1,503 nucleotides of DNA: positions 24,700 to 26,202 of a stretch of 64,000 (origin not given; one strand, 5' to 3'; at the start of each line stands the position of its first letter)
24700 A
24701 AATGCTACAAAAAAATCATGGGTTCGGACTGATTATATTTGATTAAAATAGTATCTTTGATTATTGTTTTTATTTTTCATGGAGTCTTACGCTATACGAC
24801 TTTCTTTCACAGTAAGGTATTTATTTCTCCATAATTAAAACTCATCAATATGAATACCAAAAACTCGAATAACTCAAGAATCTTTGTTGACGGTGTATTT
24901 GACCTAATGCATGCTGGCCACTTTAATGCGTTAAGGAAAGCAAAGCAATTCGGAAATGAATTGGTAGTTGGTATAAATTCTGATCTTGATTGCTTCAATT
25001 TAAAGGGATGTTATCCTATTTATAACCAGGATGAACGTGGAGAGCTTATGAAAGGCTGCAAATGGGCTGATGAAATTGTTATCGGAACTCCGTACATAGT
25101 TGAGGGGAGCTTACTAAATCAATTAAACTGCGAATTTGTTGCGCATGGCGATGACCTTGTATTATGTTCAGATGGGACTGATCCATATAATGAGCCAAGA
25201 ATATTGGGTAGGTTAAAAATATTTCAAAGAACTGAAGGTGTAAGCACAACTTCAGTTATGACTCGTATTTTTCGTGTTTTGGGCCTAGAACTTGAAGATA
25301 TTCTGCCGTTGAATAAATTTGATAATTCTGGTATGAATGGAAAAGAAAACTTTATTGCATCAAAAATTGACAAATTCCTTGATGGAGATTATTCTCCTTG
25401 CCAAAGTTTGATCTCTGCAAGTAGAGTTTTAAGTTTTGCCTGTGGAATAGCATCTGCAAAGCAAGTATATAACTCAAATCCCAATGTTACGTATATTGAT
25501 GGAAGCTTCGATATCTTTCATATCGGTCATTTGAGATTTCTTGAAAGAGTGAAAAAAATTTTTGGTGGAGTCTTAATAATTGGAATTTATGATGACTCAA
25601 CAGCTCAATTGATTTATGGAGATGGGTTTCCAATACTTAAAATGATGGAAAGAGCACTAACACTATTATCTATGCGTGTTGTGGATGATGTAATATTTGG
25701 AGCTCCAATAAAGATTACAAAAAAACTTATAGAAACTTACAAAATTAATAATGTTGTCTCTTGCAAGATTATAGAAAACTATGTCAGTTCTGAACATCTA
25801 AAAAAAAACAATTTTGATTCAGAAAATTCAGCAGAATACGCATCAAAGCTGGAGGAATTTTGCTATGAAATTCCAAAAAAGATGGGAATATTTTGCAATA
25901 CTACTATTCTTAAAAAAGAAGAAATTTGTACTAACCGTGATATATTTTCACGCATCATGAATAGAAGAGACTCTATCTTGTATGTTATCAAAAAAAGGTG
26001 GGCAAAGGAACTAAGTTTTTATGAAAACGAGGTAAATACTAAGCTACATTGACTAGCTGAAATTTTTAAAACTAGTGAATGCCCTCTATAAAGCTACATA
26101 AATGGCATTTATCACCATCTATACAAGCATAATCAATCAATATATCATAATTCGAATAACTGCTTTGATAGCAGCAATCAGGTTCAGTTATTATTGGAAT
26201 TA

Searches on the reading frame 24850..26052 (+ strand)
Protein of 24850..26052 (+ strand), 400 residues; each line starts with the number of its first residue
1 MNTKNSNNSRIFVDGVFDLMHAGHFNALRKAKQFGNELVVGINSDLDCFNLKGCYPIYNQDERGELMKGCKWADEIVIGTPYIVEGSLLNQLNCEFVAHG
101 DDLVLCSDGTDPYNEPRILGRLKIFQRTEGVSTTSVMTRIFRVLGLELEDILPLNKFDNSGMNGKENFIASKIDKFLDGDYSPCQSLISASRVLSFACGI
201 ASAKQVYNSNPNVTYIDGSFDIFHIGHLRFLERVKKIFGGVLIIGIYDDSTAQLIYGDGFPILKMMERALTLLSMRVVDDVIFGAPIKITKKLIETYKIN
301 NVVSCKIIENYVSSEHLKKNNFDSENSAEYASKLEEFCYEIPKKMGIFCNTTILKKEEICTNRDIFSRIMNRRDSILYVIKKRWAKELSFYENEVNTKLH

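Call 10: search_protein_families(library=pfam, proteins=[window:24850-26052:+])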
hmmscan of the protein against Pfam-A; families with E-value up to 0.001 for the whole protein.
window:24850-26052:+ (400 aa): 1 family
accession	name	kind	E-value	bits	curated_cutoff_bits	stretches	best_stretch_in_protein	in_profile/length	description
PF01467.32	CTP_transf_like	-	1.2e-31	110.1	21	2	13-137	2-131/133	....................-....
